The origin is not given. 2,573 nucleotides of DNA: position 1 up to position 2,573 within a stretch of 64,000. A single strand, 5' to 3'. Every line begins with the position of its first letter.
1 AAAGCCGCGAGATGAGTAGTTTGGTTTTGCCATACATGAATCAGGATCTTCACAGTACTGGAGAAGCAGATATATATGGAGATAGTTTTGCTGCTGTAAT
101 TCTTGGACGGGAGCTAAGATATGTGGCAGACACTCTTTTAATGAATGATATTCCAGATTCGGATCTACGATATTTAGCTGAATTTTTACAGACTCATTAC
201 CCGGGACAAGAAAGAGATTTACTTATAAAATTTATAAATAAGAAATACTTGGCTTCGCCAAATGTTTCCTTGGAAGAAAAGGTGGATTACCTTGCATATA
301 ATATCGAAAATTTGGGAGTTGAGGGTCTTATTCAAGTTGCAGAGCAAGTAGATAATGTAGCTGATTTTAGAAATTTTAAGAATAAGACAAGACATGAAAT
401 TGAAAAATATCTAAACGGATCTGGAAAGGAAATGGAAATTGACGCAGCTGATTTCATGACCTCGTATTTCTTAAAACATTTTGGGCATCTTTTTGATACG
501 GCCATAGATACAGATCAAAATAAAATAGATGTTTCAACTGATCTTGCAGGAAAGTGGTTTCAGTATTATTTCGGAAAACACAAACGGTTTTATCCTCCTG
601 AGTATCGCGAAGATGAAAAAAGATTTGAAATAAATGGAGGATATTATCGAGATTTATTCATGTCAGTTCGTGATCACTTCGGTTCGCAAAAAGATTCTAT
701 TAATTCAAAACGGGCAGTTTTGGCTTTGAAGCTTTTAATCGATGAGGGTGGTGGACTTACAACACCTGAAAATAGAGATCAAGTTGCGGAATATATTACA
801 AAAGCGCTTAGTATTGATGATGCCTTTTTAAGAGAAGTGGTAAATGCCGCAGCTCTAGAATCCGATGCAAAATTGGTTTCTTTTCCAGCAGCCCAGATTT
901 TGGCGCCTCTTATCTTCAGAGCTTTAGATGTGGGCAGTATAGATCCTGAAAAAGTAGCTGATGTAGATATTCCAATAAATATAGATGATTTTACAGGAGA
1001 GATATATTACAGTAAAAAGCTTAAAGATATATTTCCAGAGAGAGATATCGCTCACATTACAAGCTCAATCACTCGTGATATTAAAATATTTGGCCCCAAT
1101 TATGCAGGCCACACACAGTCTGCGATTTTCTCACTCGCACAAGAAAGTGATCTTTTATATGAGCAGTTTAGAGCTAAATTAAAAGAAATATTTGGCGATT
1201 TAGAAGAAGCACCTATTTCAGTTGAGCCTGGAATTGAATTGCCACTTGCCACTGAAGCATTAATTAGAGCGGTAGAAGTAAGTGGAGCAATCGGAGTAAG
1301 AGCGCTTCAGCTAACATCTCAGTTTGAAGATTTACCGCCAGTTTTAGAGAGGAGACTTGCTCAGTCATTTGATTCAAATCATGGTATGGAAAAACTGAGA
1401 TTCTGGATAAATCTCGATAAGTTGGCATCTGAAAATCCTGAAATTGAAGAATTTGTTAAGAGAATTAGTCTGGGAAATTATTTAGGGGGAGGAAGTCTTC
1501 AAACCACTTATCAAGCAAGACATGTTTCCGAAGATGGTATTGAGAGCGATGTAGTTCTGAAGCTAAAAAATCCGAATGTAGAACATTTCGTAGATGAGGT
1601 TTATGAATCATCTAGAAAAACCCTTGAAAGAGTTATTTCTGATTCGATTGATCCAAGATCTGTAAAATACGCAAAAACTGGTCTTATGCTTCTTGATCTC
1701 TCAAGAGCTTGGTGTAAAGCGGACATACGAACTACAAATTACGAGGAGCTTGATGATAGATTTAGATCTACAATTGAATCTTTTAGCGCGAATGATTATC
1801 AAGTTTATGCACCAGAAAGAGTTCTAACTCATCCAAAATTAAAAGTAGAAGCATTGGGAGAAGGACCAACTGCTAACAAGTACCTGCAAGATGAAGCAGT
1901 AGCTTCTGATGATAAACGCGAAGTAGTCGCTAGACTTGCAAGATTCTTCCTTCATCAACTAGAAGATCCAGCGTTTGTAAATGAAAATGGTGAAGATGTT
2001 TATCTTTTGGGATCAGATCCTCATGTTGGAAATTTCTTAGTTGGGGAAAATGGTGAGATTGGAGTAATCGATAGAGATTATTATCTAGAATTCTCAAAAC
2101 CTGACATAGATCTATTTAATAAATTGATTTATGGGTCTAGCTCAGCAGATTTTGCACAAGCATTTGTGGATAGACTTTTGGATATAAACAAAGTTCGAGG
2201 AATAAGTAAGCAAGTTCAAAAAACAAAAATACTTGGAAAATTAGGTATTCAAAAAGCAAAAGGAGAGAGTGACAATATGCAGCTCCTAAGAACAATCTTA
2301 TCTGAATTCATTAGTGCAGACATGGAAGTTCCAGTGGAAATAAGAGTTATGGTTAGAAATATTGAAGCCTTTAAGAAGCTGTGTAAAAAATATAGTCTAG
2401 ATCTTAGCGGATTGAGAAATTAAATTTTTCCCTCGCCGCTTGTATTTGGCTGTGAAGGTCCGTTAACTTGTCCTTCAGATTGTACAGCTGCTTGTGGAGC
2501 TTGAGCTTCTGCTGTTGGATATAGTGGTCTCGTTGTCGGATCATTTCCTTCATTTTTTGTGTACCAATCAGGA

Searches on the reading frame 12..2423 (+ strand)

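Call 57: search_protein_families(library=pfam, proteins=[window:12-2423:+], max_evalue=0.001)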
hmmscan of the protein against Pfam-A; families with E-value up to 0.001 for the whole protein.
window:12-2423:+ (803 aa): 1 family
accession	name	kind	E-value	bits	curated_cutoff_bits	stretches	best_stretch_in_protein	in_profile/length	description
PF03109.22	ABC1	-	4.4e-05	23.2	22.9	0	492-713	39-236/244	ABC1 atypical kinase-like domain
